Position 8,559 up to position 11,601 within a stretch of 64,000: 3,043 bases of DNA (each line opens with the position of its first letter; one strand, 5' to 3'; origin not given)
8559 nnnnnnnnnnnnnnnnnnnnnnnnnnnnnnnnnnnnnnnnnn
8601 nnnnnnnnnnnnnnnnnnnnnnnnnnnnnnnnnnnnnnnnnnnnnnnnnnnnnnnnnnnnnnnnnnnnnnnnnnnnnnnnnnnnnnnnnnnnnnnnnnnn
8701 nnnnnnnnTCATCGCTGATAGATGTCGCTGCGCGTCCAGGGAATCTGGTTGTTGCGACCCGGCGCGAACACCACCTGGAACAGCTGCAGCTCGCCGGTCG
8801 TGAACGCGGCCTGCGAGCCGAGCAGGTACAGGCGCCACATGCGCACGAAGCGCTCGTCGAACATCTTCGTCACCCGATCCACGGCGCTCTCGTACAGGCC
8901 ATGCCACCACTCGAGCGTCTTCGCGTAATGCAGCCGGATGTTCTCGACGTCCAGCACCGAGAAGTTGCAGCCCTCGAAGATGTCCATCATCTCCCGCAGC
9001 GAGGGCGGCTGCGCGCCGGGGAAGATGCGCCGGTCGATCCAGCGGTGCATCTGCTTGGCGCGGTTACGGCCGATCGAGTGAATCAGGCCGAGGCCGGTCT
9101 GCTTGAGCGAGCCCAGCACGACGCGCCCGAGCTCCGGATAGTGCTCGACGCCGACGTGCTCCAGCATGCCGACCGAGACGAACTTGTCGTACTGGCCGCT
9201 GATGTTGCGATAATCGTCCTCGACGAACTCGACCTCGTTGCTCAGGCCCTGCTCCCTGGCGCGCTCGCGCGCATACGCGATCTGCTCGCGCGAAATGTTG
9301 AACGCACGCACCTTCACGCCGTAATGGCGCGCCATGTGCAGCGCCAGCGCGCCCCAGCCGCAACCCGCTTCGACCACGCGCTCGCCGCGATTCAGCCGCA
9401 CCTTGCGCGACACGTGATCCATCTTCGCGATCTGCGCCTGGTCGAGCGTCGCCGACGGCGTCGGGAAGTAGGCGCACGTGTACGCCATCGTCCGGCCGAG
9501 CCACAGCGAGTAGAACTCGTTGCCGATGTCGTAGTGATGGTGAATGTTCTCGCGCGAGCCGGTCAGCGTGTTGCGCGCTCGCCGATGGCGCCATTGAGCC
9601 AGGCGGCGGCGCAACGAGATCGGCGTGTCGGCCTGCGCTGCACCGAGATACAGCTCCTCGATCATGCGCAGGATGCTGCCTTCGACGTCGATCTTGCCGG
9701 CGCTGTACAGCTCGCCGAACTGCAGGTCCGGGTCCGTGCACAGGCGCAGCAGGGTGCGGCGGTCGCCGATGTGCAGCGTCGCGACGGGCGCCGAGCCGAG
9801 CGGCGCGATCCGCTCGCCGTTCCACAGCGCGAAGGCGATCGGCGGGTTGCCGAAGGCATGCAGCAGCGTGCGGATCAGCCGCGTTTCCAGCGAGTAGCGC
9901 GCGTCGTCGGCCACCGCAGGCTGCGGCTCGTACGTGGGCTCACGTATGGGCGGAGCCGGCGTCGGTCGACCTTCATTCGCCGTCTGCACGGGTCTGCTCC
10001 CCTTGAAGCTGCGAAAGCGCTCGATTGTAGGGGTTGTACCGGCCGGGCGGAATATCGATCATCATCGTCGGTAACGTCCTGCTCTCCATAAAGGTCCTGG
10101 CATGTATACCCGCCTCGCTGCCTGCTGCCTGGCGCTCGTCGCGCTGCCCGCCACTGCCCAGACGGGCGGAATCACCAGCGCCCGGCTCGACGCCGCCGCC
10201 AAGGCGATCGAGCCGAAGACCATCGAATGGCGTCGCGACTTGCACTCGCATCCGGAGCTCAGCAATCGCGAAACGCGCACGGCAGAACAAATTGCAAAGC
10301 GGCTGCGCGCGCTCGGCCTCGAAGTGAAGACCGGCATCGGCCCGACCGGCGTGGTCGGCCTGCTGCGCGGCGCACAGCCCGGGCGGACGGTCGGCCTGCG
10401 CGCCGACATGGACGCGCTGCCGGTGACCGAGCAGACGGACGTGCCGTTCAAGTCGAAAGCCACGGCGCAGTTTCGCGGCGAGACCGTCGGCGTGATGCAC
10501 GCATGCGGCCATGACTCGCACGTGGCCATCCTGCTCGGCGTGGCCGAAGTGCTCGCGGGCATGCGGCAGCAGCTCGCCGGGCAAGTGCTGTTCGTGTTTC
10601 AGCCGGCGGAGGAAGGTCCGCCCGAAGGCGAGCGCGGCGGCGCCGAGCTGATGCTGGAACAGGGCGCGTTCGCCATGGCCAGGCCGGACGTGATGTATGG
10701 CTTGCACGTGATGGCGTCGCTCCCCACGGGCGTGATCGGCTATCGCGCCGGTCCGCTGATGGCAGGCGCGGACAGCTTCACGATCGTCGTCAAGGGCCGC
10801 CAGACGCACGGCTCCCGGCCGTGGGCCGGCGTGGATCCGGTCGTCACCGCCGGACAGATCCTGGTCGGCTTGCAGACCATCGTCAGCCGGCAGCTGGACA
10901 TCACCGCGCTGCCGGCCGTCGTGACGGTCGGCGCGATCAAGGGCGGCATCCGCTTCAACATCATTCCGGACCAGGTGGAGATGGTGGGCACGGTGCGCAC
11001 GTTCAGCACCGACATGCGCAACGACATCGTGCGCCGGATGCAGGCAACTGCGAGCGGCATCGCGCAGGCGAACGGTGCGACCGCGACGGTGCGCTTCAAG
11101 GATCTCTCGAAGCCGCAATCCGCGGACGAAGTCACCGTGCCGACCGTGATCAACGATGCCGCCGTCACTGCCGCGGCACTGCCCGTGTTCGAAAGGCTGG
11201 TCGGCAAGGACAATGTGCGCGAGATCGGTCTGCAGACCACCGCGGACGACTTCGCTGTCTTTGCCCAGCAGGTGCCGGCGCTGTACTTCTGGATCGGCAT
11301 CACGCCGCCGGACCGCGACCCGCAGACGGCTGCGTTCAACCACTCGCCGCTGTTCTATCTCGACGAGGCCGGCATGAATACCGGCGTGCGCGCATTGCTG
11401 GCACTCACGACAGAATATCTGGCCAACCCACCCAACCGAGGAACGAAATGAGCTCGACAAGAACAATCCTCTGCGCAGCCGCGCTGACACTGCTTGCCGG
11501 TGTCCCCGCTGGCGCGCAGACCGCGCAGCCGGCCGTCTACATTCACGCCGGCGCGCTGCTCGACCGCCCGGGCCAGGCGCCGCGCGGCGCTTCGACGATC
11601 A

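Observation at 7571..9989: Cfa-like methyltransferase plus geranylgeranyl-reductase-like enzyme: candidate methyl-branched fatty acid pathway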

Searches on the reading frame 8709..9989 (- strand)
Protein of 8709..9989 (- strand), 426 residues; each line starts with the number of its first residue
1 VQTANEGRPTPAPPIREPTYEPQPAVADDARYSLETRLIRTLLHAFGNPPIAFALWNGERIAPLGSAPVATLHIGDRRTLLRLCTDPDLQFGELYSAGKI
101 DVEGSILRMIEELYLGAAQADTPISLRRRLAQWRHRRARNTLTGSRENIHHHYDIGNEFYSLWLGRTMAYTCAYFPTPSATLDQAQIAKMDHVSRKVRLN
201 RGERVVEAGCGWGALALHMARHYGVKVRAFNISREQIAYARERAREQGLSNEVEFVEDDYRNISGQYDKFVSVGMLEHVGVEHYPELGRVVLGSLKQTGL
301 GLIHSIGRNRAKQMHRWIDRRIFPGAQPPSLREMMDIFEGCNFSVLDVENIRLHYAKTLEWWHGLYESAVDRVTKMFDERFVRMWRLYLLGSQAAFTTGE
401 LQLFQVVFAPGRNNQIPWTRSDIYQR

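Call 3: search_protein_families(library=pfam, proteins=[window:8709-9989:-])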
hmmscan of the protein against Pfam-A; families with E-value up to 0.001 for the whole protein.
window:8709-9989:- (426 aa): 8 families
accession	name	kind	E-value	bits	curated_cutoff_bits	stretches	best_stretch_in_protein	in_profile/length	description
PF02353.26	CMAS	-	1.3e-83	280.9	27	1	145-406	6-273/273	Mycolic acid cyclopropane synthetase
PF13649.12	Methyltransf_25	-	8.4e-14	52.5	27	1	205-299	1-97/97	Methyltransferase domain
PF08241.18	Methyltransf_11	-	7.8e-09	36.5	21.2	1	207-296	2-88/95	Methyltransferase domain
PF13847.12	Methyltransf_31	-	1.7e-08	34.7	27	1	200-276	2-84/145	Methyltransferase domain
PF13489.12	Methyltransf_23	-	9.9e-08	32.3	27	1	199-346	20-162/164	Methyltransferase domain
PF25371.1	DUF7884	-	1.7e-07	31.8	27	1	40-115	3-80/90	Domain of unknown function (DUF7884)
PF08242.18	Methyltransf_12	-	7.1e-07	30.3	30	1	206-299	1-96/98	Methyltransferase domain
PF05175.20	MTS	-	4.6e-06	26.8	23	1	201-271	31-103/170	Methyltransferase small domain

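Call 4: search_protein_families(library=ncbifam, proteins=[window:8709-9989:-])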
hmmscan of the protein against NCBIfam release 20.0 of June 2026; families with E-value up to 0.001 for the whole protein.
window:8709-9989:- (426 aa): 27 families (the best 25 are shown)
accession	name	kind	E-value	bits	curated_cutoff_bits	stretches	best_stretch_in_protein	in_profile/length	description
NF053839.1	CPFASynBruc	equivalog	1.6e-96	323.8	600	1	67-424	35-397/410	cyclopropane fatty acid synthase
NF040703.1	cyclopro_CfaB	exception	1.3e-87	294.2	650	1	50-424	15-393/393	C17 cyclopropane fatty acid synthase CfaB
NF008686.0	PRK11705.1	equivalog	2.4e-83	280.3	400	1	65-413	33-376/383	cyclopropane fatty acyl phospholipid synthase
NF040660.1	mycolic_MTase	equivalog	5.3e-41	141.1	390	1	145-406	4-279/283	cyclopropane mycolic acid synthase family methyltransferase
TIGR02021.1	BchM-ChlM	equivalog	2.7e-14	53.1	158.9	1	199-282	52-134/218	magnesium protoporphyrin IX methyltransferase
NF043040.1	corrin_prot_MT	hypoth_equivalog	1.3e-11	44.4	180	1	192-265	33-104/216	corrinoid protein-associated methyltransferase CpaM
TIGR01983.1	UbiG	equivalog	7.2e-10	38.5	102.95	1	194-310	34-158/228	bifunctional 2-polyprenyl-6-hydroxyphenol methylase/3-demethylubiquinol 3-O-methyltransferase UbiG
NF041943.1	GPPMT_Stmyces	equivalog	3.3e-09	37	400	1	147-256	26-132/272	geranyl diphosphate 2-C-methyltransferase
NF041675.1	sarc_dimgly_tmase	equivalog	2.5e-07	30.9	550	1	155-270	21-135/278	sarcosine/dimethylglycine N-methyltransferase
NF008264.0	PRK11036.1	equivalog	3.5e-06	26.7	366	1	200-275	43-117/261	tRNA uridine 5-oxyacetic acid(34) methyltransferase CmoM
NF002910.0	PRK03522.2-3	equivalog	4.5e-06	25.9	558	1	202-263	235-296/383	23S rRNA (uracil(747)-C(5))-methyltransferase RlmC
NF011529.0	PRK14968.1-3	equivalog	6.4e-06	25.7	162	1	200-269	33-101/198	putative methyltransferase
TIGR01934.1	MenG_MenH_UbiE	subfamily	1.3e-05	24.6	158.35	1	193-264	31-101/223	ubiquinone/menaquinone biosynthesis methyltransferase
NF053511.1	tRNA_U34_MnmM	equivalog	1.8e-05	24.4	135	1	187-269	3-87/183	tRNA 5-(aminomethyl)-2-thiouridylate-methyltransferase MnmM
TIGR03534.1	RF_mod_PrmC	equivalog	1.9e-05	24.3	199.1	1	197-271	84-161/253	peptide chain release factor N(5)-glutamine methyltransferase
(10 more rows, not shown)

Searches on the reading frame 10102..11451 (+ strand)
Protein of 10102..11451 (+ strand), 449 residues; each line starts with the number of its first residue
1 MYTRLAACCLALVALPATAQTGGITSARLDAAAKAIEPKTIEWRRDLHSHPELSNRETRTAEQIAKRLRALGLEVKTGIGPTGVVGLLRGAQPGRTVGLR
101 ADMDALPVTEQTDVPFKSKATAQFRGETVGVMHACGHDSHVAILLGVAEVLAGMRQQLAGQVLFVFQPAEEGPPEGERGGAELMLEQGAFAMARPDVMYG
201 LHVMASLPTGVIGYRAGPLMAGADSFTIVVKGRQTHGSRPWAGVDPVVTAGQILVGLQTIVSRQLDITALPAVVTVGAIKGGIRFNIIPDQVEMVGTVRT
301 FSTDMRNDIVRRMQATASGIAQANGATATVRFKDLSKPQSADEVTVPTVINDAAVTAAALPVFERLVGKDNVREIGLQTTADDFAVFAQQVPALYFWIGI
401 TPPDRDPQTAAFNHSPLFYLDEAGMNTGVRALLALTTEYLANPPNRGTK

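Call 6: search_protein_families(library=pfam, proteins=[window:10102-11451:+])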
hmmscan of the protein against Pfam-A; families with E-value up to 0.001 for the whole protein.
window:10102-11451:+ (449 aa): 3 families
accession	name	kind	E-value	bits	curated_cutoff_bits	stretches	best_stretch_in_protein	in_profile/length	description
PF01546.33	Peptidase_M20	-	9.1e-35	120.9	24.6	1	99-435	2-203/206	Peptidase family M20/M25/M40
PF07687.19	M20_dimer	-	1.1e-10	41.8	21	1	222-317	5-99/107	Peptidase dimerisation domain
PF11799.13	IMS_C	-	0.00093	20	20.7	0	308-380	30-97/109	impB/mucB/samB family C-terminal domain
